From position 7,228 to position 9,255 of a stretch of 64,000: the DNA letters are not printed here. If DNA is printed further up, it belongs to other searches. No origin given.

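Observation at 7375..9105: GmrSD-family (DUF262-DUF1524) type IV restriction enzyme inside an integrase/IS-rich island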

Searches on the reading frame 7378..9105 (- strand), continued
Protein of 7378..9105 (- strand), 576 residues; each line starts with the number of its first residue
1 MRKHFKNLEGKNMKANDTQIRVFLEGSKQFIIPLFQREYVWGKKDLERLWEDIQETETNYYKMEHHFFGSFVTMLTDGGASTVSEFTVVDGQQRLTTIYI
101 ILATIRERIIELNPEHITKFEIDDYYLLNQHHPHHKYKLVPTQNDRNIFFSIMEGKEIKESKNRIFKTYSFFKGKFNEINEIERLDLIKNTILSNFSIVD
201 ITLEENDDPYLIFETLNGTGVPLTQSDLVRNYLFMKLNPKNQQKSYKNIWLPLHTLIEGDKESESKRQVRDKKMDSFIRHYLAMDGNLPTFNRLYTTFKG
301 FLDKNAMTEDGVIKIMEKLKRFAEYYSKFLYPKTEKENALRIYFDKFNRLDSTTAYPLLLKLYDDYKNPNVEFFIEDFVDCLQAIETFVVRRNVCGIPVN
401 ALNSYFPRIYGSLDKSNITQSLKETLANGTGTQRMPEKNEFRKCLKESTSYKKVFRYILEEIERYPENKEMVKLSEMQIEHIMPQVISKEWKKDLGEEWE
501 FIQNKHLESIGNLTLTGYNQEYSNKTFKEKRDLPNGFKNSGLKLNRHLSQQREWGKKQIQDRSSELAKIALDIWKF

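Call 48: search_protein_families(library=padloc, alignment_id=A2, max_evalue=0.00001)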
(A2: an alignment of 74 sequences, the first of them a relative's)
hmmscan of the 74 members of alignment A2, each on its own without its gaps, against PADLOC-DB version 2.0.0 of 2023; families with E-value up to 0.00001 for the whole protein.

A. member 1, L010:7030-9576:- (849 aa): 1 family
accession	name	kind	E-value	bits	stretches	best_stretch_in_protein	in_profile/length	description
PDLC01169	TPR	-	5.5e-11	40.3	1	115-257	89-233/252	TPR repeats containing protein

B. families by the number of members that match (of 74 scanned): 386 families (the first 25 are shown)
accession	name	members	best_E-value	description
PDLC03049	REase_I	4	6.2e-59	Type I restriction enzyme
PDLC04134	mad2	4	4.1e-23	mads_2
PDLC02707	PbeA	3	1.9e-24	PbeA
PDLC04140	mad8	3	6.5e-17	mads_8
PDLC03040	REase_I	2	3.3e-295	Type I restriction enzyme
PDLC03044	REase_I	2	2.3e-78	Type I restriction enzyme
PDLC03041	REase_I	2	2.8e-65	Type I restriction enzyme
PDLC03048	REase_I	2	1.5e-55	Type I restriction enzyme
PDLC03050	REase_I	2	1.5e-51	Type I restriction enzyme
PDLC04105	HerA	2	2.2e-34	-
PDLC03046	REase_I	2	1.2e-28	Type I restriction enzyme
PDLC02704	PbeA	2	4e-20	PbeA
PDLC03267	MTase_II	2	1.1e-18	Type II methyltransferase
PDLC03045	REase_I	2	2e-18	Type I restriction enzyme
PDLC02706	PbeA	2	2.2e-15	PbeA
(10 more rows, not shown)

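Call 49: search_solved_structures(query=A1, max_evalue=0.01, show_alignments=1)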
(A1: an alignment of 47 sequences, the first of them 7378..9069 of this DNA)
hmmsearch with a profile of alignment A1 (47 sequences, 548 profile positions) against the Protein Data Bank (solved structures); distinct sequences matched with E-value up to 0.01: 8.
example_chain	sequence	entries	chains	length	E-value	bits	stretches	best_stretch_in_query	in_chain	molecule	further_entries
9jfl_B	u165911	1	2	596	5.5e-42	147.4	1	12-547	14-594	DUF262 domain-containing protein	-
6jiv_D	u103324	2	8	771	8.9e-18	67.5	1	6-104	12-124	SspE protein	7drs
7drr_D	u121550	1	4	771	1.9e-16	63.1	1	6-104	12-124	SspE protein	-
20yv_A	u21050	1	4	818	2.3e-16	62.8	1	13-113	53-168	DUF262 domain-containing protein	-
20yw_A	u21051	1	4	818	4.5e-15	58.6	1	13-113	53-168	DUF262 domain-containing protein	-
7dri_A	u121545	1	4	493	0.00013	24.1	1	447-507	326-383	DUF1524 domain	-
2f33_A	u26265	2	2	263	0.0015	20.5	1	281-417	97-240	Calbindin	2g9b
6fie_B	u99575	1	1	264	0.0016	20.4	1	281-417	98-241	Calbindin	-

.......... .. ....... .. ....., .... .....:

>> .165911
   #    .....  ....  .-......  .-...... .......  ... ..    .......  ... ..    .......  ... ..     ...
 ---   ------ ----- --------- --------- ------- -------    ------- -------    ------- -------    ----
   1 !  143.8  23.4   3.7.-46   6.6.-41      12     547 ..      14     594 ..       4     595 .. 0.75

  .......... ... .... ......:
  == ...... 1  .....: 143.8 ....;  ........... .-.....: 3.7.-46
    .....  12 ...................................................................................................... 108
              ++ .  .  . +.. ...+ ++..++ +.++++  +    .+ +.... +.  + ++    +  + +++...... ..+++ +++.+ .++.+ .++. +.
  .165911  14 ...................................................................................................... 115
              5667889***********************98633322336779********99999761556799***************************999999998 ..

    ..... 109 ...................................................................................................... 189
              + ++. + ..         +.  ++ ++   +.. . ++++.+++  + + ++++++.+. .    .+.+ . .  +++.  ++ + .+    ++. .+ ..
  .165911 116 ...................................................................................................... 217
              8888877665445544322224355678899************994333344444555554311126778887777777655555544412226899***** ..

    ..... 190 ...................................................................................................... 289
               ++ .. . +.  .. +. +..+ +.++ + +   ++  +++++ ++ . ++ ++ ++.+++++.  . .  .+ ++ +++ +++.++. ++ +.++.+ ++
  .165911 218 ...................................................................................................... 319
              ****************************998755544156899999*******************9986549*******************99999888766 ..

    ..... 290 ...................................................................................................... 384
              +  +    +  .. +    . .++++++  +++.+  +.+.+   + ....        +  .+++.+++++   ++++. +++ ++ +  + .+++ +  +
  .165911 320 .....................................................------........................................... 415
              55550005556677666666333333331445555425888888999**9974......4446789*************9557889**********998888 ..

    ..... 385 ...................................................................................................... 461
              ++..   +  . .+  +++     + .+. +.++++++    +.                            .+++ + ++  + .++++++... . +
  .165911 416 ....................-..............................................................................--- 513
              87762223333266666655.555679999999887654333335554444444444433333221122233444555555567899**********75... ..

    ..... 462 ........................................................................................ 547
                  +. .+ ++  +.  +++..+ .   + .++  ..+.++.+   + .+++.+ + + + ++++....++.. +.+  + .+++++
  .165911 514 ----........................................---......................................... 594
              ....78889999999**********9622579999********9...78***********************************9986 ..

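Call 53: find_encoding_contigs(protein=P0121, flank=10000, max_places=3)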
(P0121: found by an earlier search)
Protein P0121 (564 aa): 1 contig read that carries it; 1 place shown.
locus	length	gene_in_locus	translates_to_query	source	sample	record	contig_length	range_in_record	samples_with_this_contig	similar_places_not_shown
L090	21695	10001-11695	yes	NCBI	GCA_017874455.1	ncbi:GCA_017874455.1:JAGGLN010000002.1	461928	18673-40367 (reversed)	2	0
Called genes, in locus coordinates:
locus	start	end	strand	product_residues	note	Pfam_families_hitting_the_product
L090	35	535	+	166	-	PF00881:Nitroreductase, PF14512:TM1586_NiRdase (weak), PF00881:Nitroreductase, PF14512:TM1586_NiRdase (weak)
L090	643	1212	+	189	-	PF01613:Flavin_Reduct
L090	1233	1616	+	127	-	-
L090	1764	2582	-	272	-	PF18761:Heliorhodopsin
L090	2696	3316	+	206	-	PF04832:SOUL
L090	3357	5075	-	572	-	PF16927:HisKA_7TM, PF00989:PAS (weak), PF13426:PAS_9, PF07568:HisKA_2, PF02518:HATPase_c, PF13581:HATPase_c_2 (weak)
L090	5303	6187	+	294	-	PF01040:UbiA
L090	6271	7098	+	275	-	PF01987:AIM24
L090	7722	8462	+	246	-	-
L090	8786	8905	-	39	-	-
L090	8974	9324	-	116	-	-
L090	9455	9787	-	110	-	-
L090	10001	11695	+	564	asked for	PF03235:GmrSD_N, PF07510:GmrSD_C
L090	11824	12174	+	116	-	-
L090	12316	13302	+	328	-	PF01634:HisG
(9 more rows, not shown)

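Call 58: find_related_loci(query=window:7378-9069:-, collection=viral_contigs, flank=8000)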
Query window:7378-9069:- (564 aa) in viral_contigs; peptide patterns used: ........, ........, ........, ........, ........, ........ (x = any residue, [..] = any of these).
4 stretches matched a pattern, but none encodes a relative of the query by tblastn (E <= 1e-3).

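Call 59: search_dna_similar(query=window:7378-9069:-, collection=plasmids, mode=protein, max_rows=15)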
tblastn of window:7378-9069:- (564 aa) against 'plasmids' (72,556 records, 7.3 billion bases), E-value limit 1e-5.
Records with a match: 697; places in all: 714; records where one place covers at least 80% of the query: 102.
Best place of each record, by identity: <60% 697.
By first word of the organism name: Klebsiella 443; Enterococcus 48; Enterobacter 25; Escherichia 15; Rhizobium 13; Lactiplantibacillus 9; Synechocystis 9; Raoultella 6; Planktothrix 5; Vibrio 5; and 84 more.
By predicted mobility (MOB-suite, as given by PLSDB): conjugative 468; non-mobilizable 162; mobilizable 67.
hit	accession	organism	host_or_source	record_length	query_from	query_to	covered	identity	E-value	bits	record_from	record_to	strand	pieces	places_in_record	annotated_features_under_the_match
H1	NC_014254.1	Methanohalobium evestigatum Z-7303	-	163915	1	564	100%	36.6%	9e-91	313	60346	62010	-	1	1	DUF262 domain-containing protein (x2)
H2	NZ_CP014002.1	Picosynechococcus sp. PCC 73109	cell culture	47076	1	562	100%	36.2%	2e-86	300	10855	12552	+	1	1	DUF262 domain-containing protein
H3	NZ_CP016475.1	Picosynechococcus sp. PCC 7003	cell culture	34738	1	562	100%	36.0%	5e-87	301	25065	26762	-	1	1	DUF262 domain-containing protein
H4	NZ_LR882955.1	Planktothrix agardhii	-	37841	1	562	100%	35.5%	3e-92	317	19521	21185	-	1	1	DUF262 domain-containing protein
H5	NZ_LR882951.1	Planktothrix agardhii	-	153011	1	562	100%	35.5%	3e-92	317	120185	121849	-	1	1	DUF262 domain-containing protein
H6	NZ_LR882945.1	Planktothrix agardhii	-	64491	1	562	100%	35.2%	2e-91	314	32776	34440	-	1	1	DUF262 domain-containing protein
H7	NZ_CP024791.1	Nostoc flagelliforme CCNUN1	cell culture,desert soil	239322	1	562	100%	34.4%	6e-88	305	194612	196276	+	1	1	DUF262 domain-containing protein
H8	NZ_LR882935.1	Planktothrix agardhii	-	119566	1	562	100%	34.4%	1e-90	312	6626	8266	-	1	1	DUF262 domain-containing protein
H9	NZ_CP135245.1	Escherichia coli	Food,other,Pig ear pet treat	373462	1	563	100%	34.2%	1e-89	309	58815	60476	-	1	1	none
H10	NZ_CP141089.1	Escherichia coli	Homo sapiens,Infected Human Urine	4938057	1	563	100%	34.2%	2e-87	303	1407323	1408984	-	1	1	none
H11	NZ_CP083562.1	Sulfitobacter sp. S223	-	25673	1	562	100%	33.6%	2e-81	285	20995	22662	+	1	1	DUF262 and DUF1524 domain-containing protein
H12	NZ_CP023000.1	Rhizobium sp. 11515TR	Cell culture,agricultural soil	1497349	1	562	100%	33.3%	1e-71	257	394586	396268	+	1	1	record has no annotation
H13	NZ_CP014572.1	Arthrobacter sp. D5-1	cell culture,Soil cores containing ...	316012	1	564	100%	33.0%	8e-87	301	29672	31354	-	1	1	DUF262 and DUF1524 domain-containing protein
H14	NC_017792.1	Deinococcus gobiensis I-0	-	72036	1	564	100%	32.9%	4e-80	281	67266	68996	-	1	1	DUF262 and DUF1524 domain-containing protein | hypothetical protein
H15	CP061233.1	Escherichia coli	Sheep,cell culture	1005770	1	562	100%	32.8%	5e-64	272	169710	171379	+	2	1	none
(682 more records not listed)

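Call 61: search_protein_families(library=pfam, alignment_id=A2, max_evalue=0.00001)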
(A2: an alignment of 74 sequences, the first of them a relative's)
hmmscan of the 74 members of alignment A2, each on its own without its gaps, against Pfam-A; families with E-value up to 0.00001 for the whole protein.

A. member 1, L010:7030-9576:- (849 aa): 8 families
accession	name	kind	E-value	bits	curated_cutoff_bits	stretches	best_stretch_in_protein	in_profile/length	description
PF13424.12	TPR_12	-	2.2e-23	82.7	30.1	1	136-204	7-77/77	Tetratricopeptide repeat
PF02518.31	HATPase_c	-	2.2e-21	76.8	26.4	1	740-848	2-109/111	Histidine kinase-, DNA gyrase B-, and HSP90-like ATPase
PF01590.32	GAF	-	1.1e-11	45.9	22.4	1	396-536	1-131/133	GAF domain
PF00515.34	TPR_1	-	1.6e-11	43.9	27.8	0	173-202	2-31/34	Tetratricopeptide repeat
PF13176.12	TPR_7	-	1.7e-10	40.5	27.9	1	175-207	2-34/36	Tetratricopeptide repeat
PF13374.12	TPR_10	-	1.3e-08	35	27.5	0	172-205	2-35/42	Tetratricopeptide repeat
PF07719.23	TPR_2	-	2.4e-06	27.7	27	0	174-203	3-32/34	Tetratricopeptide repeat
PF00512.31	HisKA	-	3.1e-06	27.6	26.9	1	634-689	5-60/66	His Kinase A (phospho-acceptor) domain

B. families by the number of members that match (of 74 scanned): 111 families (the first 25 are shown)
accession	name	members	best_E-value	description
PF04851.21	ResIII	5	4.1e-25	Type III restriction enzyme, res subunit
PF04313.20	HSDR_N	3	1.1e-38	Type I restriction enzyme R protein N terminus (HSDR_N)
PF02518.31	HATPase_c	3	1.5e-30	Histidine kinase-, DNA gyrase B-, and HSP90-like ATPase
PF00271.37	Helicase_C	3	1e-19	Helicase conserved C-terminal domain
PF00512.31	HisKA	3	2.3e-12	His Kinase A (phospho-acceptor) domain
PF18766.7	SWI2_SNF2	2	1.3e-77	SWI2/SNF2 ATPase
PF08463.15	EcoEI_R_C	2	6.3e-36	EcoEI R protein C-terminal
PF01935.23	DUF87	2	1e-24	Helicase HerA, central domain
PF22679.2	T1R_D3-like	2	1.8e-20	Type I restriction enzyme subunit R domain 3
PF00270.35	DEAD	2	4.5e-08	DEAD/DEAH box helicase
PF02867.20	Ribonuc_red_lgC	1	3e-122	Ribonucleotide reductase, barrel domain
PF18135.7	Type_ISP_C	1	2.2e-100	Type ISP C-terminal specificity domain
PF11867.13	T1RH-like_C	1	9.5e-91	Type I restriction enzyme HindI endonuclease subunit-like, C-terminal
PF02896.24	PEP-utilizers_C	1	2.9e-78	PEP-utilising enzyme, PEP-binding domain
PF02086.21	MethyltransfD12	1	2.7e-76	D12 class N6 adenine-specific DNA methyltransferase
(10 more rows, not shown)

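Call 63: search_protein_families(library=pfam, alignment_id=A3, max_evalue=0.00001)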
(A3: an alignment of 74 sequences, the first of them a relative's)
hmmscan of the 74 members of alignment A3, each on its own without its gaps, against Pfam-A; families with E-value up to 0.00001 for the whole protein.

A. member 1, L010:12053-13654:- (534 aa): 0 families

B. families by the number of members that match (of 74 scanned): 85 families (the first 25 are shown)
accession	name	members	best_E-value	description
PF04313.20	HSDR_N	3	6.1e-40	Type I restriction enzyme R protein N terminus (HSDR_N)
PF00717.28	Peptidase_S24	3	1.5e-23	Peptidase S24-like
PF02390.23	Methyltransf_4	2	1.4e-43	Putative methyltransferase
PF00929.31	RNase_T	2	5.5e-30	Exonuclease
PF02463.25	SMC_N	2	4.6e-14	RecF/RecN/SMC N terminal domain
PF01381.28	HTH_3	2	5.4e-11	Helix-turn-helix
PF00270.35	DEAD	2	3.1e-09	DEAD/DEAH box helicase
PF13560.12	HTH_31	2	4.4e-09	Helix-turn-helix domain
PF13443.12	HTH_26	2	2.4e-08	Cro/C1-type HTH DNA-binding domain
PF13649.12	Methyltransf_25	2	2e-07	Methyltransferase domain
PF00145.23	DNA_methylase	1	2.2e-95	C-5 cytosine-specific DNA methylase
PF13303.11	PTS_EIIC_2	1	1.2e-94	Phosphotransferase system, EIIC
PF06044.18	DpnI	1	1.3e-76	Dam-replacing family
PF01594.21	AI-2E_transport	1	4.3e-56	AI-2E family transporter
PF00122.25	E1-E2_ATPase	1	1.2e-52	E1-E2 ATPase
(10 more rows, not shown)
